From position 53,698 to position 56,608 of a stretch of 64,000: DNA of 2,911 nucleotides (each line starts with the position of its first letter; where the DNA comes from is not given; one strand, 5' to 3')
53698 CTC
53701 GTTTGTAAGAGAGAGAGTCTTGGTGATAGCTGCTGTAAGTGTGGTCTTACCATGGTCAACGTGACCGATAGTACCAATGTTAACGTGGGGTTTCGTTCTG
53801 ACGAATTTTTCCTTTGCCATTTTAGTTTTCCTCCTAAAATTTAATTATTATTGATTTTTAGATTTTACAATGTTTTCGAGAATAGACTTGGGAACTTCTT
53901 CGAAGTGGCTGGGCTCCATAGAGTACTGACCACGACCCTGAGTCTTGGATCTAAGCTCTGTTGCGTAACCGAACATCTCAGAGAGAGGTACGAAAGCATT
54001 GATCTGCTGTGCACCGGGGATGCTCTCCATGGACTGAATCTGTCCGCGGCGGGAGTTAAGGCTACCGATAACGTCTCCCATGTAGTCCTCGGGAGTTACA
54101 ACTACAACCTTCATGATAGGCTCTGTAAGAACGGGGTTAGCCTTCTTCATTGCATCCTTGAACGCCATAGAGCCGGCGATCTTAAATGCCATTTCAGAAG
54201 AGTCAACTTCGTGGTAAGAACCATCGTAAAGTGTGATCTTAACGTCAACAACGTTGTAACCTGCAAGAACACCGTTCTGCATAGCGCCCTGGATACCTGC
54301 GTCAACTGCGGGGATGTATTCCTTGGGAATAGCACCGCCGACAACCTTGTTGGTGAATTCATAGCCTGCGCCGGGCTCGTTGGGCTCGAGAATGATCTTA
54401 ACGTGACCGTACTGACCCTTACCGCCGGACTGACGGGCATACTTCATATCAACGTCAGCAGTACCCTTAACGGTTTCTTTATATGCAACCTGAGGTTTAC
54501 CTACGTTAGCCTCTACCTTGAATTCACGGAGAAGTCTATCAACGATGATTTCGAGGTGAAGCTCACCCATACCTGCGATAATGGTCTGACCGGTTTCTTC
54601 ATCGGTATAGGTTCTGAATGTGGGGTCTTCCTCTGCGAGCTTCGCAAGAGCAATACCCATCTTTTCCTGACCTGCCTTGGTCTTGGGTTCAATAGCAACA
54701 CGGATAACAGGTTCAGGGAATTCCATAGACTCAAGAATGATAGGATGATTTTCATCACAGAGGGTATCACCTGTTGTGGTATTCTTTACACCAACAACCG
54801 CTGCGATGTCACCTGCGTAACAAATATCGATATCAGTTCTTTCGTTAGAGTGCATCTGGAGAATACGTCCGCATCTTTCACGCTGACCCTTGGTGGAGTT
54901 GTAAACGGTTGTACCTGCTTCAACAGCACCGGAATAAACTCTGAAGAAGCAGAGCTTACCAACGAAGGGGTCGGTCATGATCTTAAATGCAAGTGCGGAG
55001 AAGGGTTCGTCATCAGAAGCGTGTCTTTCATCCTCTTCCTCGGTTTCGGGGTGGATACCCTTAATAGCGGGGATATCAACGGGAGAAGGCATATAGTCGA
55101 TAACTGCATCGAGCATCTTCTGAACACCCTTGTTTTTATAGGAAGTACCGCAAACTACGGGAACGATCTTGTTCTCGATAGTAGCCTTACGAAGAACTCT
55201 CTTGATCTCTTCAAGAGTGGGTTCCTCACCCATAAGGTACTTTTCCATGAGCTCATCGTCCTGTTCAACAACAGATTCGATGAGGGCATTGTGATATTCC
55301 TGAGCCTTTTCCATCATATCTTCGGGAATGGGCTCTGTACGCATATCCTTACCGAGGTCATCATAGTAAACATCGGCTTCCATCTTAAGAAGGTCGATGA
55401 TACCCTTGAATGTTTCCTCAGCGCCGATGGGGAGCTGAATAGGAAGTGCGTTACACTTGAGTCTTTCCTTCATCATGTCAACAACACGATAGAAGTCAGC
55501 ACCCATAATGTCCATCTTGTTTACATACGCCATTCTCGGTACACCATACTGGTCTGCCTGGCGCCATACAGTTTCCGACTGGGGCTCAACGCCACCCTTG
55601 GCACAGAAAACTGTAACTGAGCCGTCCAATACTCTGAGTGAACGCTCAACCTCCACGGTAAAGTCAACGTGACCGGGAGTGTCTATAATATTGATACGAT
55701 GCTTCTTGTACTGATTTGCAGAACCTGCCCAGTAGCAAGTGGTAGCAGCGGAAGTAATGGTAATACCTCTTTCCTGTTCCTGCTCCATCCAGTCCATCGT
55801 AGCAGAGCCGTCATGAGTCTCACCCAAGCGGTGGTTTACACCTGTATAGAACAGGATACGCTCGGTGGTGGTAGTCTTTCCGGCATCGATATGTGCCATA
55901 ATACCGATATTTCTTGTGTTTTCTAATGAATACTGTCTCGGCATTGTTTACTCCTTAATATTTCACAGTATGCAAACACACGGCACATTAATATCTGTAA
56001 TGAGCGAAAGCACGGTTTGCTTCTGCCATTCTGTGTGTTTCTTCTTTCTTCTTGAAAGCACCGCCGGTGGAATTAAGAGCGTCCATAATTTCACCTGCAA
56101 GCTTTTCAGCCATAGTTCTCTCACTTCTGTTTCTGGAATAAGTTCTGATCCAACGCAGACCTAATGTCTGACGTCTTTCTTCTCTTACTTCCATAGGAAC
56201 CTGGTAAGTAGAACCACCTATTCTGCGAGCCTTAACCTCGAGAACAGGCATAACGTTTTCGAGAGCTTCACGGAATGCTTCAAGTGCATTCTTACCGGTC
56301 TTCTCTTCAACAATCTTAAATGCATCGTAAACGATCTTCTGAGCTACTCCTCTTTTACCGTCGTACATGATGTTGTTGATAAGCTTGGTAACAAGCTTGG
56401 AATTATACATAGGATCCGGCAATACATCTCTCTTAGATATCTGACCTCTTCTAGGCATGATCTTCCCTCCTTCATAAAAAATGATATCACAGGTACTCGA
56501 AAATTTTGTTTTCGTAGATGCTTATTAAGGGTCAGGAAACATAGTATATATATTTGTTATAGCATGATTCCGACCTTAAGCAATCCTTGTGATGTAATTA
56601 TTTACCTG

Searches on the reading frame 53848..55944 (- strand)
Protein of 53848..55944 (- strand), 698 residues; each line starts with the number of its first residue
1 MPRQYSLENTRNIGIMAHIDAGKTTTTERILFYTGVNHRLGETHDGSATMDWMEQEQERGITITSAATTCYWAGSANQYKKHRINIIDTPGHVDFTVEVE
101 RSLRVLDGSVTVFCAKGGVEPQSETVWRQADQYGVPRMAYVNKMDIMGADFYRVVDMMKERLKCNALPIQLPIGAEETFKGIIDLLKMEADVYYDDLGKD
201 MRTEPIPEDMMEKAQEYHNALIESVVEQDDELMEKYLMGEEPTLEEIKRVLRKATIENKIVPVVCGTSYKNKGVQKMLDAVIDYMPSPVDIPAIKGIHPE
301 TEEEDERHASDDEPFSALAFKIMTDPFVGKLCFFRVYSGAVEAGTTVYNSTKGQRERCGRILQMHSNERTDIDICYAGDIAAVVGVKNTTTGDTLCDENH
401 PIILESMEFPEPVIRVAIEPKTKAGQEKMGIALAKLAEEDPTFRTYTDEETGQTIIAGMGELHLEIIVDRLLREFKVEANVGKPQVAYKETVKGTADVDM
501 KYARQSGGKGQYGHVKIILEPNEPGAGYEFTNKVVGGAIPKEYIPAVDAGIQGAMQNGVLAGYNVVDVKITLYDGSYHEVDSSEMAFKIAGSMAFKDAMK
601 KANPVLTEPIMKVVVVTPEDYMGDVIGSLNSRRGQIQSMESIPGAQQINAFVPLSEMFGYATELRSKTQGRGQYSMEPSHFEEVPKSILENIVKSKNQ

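Call 65: search_protein_families(library=pfam, proteins=[window:53848-55944:-], max_evalue=0.00001)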
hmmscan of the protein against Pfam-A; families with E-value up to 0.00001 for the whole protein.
window:53848-55944:- (698 aa): 7 families
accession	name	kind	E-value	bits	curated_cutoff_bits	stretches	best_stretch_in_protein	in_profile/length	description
PF00009.33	GTP_EFTU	-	2.1e-63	213.8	26.5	1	9-287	2-188/188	Elongation factor Tu GTP binding domain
PF03764.24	EFG_IV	-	8.7e-49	164.8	24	1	484-603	1-121/121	Elongation factor G, domain IV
PF14492.12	EFG_III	-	1.1e-33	115.5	27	1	409-483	1-75/75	Elongation Factor G, domain III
PF00679.30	EFG_C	-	2.3e-29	101.7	27.9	1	606-691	2-88/89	Elongation factor G C-terminus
PF22042.2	EF-G_D2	-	3.5e-18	65.9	27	1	314-397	1-83/84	Elongation factor G domain 2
PF03144.31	GTP_EFTU_D2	-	1e-16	61.5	30.3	1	329-396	1-73/73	Elongation factor Tu domain 2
PF16658.11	RF3_C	-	6.1e-06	26.5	40.1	0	419-497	16-94/132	Class II release factor RF3, C-terminal domain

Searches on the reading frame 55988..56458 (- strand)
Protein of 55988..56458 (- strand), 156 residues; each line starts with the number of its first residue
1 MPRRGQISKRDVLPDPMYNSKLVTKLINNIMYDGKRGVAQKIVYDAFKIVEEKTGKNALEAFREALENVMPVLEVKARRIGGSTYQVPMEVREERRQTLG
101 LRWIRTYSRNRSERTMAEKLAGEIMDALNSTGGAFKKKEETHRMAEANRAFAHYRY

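Call 65: search_protein_families(library=pfam, proteins=[window:55988-56458:-], max_evalue=0.00001)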
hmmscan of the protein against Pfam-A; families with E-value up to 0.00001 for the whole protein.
window:55988-56458:- (156 aa): 1 family
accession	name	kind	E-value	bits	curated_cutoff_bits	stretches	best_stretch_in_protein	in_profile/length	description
PF00177.27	Ribosomal_S7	-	6.6e-68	227.4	24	1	2-149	1-148/148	Ribosomal protein S7p/S5e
